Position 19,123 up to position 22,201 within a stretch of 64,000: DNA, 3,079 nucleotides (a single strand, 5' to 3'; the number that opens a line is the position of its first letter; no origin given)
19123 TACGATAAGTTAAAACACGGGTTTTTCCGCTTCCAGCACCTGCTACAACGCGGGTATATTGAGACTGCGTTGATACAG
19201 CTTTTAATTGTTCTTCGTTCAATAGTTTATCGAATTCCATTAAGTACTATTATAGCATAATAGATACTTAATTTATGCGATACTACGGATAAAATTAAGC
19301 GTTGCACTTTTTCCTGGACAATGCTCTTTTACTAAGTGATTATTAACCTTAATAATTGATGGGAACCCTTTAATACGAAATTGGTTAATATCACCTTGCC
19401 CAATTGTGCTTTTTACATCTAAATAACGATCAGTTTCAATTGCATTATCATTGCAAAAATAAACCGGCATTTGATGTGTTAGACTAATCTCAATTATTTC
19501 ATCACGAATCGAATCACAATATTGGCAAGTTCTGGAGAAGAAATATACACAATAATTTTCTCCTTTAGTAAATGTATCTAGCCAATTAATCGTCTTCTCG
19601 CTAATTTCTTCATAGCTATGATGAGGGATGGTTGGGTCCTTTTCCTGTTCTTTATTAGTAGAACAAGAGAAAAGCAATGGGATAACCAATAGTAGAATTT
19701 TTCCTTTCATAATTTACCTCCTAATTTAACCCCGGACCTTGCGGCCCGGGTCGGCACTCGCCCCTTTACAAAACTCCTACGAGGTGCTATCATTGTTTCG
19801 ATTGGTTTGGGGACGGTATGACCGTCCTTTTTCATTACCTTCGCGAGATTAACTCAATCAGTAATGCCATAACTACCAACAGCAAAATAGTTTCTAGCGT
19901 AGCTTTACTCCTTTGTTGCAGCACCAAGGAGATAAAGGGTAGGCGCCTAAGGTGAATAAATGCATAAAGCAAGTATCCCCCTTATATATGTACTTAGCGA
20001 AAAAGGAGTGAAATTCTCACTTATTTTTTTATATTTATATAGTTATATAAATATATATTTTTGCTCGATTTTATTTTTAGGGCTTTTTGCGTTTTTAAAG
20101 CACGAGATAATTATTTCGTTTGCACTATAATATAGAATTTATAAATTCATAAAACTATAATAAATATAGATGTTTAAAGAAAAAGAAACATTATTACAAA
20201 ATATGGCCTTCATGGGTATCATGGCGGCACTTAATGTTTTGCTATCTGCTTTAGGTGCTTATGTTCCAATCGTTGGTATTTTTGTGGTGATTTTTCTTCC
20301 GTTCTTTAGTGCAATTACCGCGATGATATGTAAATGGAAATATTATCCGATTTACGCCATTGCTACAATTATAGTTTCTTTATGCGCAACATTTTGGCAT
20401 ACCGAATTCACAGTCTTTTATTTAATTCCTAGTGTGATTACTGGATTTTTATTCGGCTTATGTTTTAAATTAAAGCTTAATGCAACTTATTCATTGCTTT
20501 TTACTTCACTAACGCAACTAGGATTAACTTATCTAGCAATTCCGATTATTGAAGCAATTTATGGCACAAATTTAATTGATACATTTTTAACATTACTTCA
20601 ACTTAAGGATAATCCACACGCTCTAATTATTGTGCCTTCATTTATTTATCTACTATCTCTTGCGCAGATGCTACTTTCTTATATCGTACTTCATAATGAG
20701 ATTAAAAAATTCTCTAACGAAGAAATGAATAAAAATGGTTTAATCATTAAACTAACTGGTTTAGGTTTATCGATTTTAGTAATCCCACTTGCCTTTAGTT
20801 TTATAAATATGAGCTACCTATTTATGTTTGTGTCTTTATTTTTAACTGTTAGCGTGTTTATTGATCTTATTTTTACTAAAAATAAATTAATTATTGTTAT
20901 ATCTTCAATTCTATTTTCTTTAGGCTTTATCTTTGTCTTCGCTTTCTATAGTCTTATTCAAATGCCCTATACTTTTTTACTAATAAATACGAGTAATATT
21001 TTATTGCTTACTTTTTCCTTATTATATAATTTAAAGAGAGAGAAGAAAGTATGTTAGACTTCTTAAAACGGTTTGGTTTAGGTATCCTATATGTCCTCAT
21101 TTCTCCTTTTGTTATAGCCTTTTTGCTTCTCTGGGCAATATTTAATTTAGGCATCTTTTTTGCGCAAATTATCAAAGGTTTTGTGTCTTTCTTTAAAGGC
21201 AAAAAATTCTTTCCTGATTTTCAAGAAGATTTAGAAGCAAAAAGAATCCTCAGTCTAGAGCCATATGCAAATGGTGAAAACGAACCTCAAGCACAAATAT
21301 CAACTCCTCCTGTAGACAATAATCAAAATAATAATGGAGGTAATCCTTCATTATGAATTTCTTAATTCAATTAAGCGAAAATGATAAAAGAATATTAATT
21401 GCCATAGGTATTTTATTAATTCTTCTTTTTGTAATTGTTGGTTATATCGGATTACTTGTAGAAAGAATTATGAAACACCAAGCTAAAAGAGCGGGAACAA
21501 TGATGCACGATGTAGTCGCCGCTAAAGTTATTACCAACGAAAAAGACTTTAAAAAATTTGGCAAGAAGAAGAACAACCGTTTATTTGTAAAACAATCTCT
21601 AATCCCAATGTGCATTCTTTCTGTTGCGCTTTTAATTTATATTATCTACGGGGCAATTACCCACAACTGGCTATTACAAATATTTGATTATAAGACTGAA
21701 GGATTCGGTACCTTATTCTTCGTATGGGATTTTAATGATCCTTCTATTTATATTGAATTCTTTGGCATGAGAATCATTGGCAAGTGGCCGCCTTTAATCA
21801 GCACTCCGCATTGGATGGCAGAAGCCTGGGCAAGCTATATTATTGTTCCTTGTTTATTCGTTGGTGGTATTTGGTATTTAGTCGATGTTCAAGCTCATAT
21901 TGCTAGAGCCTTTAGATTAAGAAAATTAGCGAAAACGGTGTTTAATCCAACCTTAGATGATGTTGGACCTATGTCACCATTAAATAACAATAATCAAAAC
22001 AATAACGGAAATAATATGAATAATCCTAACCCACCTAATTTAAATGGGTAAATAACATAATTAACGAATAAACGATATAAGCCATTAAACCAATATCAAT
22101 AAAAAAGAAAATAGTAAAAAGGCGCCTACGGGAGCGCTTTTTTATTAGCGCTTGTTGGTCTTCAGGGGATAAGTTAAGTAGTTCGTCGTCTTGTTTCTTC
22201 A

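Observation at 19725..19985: Unclassified G+C-rich structured element of about 260 nt (candidate novel riboswitch/leader or small RNA)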

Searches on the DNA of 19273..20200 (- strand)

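Call 4: search_rna_families(source=window, start=19600, end=20200, threshold=evalue, max_evalue=10, show_alignments=4)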
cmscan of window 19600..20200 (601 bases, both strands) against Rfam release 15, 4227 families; matches with E-value up to 10: 3.
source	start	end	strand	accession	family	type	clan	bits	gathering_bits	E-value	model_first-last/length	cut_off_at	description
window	19947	20052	-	RF02860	Arrc14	Gene; sRNA;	-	17.3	99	6.2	1-167/167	no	Actinobacillus sRNA 14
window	19980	20017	-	RF02888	BtsR1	Gene; sRNA;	-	16.3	66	1.6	1-51/51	no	Bacillus sRNA 1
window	19757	19846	-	RF01420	snoR113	Gene; snRNA; snoRNA; CD-box;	-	15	47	2.7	1-103/103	no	Small nucleolar RNA snoR113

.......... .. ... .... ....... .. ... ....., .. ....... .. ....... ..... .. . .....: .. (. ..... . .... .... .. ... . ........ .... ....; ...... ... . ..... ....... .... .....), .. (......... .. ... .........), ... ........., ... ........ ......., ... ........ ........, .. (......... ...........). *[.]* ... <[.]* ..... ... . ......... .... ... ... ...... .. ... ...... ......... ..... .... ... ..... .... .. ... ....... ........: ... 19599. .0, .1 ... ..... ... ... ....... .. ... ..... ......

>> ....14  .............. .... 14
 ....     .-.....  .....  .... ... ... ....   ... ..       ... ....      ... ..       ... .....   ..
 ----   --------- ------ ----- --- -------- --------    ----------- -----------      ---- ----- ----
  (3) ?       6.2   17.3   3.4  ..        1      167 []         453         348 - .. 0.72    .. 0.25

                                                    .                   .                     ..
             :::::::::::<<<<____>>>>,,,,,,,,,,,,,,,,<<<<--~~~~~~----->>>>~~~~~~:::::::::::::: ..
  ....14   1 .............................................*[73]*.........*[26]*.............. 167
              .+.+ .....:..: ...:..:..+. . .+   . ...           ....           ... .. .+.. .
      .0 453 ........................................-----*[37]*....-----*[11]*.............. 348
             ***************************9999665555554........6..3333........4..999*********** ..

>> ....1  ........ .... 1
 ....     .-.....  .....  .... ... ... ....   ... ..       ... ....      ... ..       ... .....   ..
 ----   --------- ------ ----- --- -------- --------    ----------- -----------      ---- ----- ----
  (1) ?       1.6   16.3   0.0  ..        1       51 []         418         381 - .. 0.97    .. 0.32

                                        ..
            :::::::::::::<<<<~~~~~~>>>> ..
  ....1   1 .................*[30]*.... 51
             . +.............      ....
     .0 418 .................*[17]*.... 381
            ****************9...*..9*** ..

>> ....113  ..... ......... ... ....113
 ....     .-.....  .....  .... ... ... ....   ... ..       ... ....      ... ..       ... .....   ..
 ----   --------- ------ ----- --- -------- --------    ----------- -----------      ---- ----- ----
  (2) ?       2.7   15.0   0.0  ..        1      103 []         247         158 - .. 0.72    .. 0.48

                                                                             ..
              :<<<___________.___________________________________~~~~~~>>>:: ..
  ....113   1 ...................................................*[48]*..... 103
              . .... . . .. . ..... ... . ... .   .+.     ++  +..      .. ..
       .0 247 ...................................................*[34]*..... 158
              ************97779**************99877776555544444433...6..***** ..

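Call 60: search_dna_similar(query=window:19715-19990:-, collection=plasmids, mode=distant, max_evalue=0.01, max_rows=10)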
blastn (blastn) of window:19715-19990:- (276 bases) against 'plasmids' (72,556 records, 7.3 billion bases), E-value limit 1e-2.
No match.

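Call 61: search_dna_similar(query=window:19715-19990:-, collection=phages, mode=distant, max_evalue=0.01, max_rows=10)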
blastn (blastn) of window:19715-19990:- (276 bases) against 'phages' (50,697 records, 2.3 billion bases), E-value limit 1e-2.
No match.

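Call 66: build_rna_model(alignment_id=A4, structure=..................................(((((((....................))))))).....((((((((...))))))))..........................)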
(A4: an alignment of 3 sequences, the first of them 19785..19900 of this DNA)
Model R1 built from alignment A4 (3 sequences, 118 columns); structure: as given.
model positions 116; base pairs 15; branch points 1; effective number of sequences 1.79; information 0.59 bits per position. Calibrated on 0.2 Mb of random sequence (short: E-values are rough).
structure used (alignment columns):
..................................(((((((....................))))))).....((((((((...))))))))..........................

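Call 68: search_with_rna_model(model_id=R1, sources=[window, L002, L006, L007, L010, L011, L014], filters=off, max_evalue=10, make_alignment=true, show_alignments=6)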
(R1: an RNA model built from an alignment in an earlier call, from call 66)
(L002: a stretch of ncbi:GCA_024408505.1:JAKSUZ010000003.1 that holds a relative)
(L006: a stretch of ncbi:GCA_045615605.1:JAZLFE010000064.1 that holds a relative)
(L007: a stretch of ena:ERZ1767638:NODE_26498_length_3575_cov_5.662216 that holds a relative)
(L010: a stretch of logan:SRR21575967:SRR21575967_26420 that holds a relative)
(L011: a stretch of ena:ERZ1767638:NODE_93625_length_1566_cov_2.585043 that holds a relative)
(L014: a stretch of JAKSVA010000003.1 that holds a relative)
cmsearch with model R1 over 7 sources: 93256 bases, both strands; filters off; matches with E-value up to 10: 36.
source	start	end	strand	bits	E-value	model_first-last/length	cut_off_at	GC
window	19785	19900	-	129.7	2.8e-25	1-116/116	no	0.41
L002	3808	3925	+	121.8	1.5e-23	1-116/116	no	0.42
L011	223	338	+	116.3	2.2e-22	1-116/116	no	0.41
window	29085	29200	-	25.4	0.0077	1-116/116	no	0.33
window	36395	36511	-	22.6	0.031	1-116/116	no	0.31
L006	3728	3839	+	17.4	0.41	1-116/116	no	0.29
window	41656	41755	+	16.6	0.61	1-116/116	no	0.29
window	39485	39552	-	15.7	0.95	1-116/116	no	0.31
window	61067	61184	-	15.1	1.3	1-116/116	no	0.31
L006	4019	4118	+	14.6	1.6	1-116/116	no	0.27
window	32371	32434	-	14.5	1.7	1-116/116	no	0.27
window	3361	3437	+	14.3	1.9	1-116/116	no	0.27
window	62077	62186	-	13.7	2.6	1-116/116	no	0.29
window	2141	2239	+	13.5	2.9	1-116/116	no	0.34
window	51474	51535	-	13.1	3.4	1-116/116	no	0.23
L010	3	100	+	12.8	4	26-116/116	no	0.33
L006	1818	1925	+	12.3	5.2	1-116/116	no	0.31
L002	6606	6677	-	12.2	5.5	1-116/116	no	0.28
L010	156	252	+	11.1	9.1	1-116/116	no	0.31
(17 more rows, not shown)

Alignment A5: 36 matches aligned to the model, 202 columns, each read 5' to 3' on its own strand. Consensus structure (alignment columns), stored with it:
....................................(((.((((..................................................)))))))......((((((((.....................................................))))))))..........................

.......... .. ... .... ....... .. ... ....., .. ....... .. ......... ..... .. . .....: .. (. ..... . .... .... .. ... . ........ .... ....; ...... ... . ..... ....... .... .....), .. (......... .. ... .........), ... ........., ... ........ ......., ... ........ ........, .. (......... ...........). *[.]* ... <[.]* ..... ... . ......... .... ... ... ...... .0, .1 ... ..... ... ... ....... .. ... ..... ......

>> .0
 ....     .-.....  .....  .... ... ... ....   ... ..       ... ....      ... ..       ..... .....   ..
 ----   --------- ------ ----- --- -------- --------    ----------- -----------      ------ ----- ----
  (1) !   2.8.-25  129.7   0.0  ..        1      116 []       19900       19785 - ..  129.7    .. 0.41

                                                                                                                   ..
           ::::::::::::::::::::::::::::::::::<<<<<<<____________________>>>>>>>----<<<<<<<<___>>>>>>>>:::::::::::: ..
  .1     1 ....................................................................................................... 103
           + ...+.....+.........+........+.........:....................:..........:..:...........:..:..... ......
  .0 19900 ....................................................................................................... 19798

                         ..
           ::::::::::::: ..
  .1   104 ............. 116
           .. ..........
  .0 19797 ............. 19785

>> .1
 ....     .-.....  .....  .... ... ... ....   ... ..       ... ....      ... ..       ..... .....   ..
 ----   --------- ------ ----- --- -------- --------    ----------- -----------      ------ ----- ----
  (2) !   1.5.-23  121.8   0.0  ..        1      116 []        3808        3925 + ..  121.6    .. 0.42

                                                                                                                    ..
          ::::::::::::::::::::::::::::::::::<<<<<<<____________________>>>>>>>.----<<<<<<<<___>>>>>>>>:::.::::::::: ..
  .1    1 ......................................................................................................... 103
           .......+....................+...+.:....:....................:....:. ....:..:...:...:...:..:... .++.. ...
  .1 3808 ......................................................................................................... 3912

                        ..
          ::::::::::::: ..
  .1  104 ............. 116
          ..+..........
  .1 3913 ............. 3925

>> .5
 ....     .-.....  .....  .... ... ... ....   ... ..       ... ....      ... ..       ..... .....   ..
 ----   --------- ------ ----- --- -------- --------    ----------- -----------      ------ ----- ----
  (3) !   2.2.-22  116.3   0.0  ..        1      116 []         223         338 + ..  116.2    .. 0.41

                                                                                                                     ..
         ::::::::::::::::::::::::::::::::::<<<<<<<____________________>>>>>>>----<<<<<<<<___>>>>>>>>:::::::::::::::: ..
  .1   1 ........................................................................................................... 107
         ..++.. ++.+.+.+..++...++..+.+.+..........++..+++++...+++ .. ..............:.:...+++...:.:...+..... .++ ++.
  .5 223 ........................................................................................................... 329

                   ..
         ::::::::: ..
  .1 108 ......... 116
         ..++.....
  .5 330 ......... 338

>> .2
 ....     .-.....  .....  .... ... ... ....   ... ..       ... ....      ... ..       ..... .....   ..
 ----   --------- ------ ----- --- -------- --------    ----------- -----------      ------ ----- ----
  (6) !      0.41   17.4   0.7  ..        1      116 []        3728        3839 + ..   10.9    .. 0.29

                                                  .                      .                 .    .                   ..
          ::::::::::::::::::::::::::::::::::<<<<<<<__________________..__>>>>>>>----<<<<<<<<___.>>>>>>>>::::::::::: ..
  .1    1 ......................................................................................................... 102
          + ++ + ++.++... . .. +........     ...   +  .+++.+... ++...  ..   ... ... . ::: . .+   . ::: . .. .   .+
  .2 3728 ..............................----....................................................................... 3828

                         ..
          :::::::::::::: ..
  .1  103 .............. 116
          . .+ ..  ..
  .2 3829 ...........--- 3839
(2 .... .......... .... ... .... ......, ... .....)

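Call 75: search_rna_families(sources=[L002, L006, L010, L011], threshold=gathering)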
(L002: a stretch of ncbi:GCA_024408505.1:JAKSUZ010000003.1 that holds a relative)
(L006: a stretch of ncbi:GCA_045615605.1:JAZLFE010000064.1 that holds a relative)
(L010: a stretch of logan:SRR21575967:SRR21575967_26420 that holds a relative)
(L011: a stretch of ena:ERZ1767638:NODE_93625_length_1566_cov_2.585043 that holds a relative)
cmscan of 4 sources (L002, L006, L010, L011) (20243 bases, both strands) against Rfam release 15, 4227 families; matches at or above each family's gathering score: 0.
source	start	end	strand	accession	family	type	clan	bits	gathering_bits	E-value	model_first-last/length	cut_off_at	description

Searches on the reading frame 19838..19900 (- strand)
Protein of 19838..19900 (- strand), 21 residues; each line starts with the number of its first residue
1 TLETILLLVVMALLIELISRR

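Call 30: search_protein_families(library=pfam, proteins=[window:19838-19900:-], max_evalue=10)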
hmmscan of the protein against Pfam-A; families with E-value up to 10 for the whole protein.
seq(21 aa): 1 family
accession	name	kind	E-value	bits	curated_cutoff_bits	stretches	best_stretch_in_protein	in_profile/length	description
PF21314.2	TM_ErbB1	-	0.065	13.4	27.1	1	5-21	9-25/36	Epidermal growth factor receptor transmembrane-juxtamembrane segment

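Call 31: search_protein_families(library=ncbifam, proteins=[window:19838-19900:-], max_evalue=10)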
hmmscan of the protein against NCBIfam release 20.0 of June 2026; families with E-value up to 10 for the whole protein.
seq(21 aa): 0 families

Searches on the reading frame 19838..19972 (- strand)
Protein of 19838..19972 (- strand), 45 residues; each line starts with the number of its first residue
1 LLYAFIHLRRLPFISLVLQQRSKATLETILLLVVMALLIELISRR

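Call 30: search_protein_families(library=pfam, proteins=[window:19838-19972:-], max_evalue=10)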
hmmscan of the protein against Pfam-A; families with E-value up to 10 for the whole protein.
seq(45 aa): 1 family
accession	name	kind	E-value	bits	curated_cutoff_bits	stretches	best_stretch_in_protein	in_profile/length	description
PF21314.2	TM_ErbB1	-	4.5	7.6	27.1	1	29-45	9-25/36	Epidermal growth factor receptor transmembrane-juxtamembrane segment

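Call 31: search_protein_families(library=ncbifam, proteins=[window:19838-19972:-], max_evalue=10)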
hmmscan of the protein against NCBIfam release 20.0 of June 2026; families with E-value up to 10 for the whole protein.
seq(45 aa): 0 families

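Call 59: find_homologous_proteins(query=window:19838-19972:-, max_evalue=10)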
Query seq(45 aa): no candidate shares three 5-residue words with the query. No homologue found.

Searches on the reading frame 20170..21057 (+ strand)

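Call 10: search_protein_families(library=pfam, proteins=[window:20170-21057:+], max_evalue=0.1)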
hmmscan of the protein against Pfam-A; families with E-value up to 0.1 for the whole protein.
window:20170-21057:+ (295 aa): 1 family
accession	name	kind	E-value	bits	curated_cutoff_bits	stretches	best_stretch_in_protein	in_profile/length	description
PF09991.14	DUF2232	-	0.00059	19.5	27.8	1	21-141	2-120/290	Predicted membrane protein (DUF2232)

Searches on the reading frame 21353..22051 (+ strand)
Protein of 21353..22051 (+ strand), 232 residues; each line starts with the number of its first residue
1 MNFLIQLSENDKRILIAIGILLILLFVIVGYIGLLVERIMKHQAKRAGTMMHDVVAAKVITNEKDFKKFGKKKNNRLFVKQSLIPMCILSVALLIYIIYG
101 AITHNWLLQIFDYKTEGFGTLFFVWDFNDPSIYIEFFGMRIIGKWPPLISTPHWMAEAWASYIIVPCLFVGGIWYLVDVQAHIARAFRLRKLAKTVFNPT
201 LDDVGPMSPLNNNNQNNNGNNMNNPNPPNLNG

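Call 10: search_protein_families(library=pfam, proteins=[window:21353-22051:+], max_evalue=0.1)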
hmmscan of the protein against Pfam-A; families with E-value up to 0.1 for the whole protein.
window:21353-22051:+ (232 aa): 1 family
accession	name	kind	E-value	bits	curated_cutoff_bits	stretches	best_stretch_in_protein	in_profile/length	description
PF09973.14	DUF2208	-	0.064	13.3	24.3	1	20-118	25-130/231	Predicted membrane protein (DUF2208)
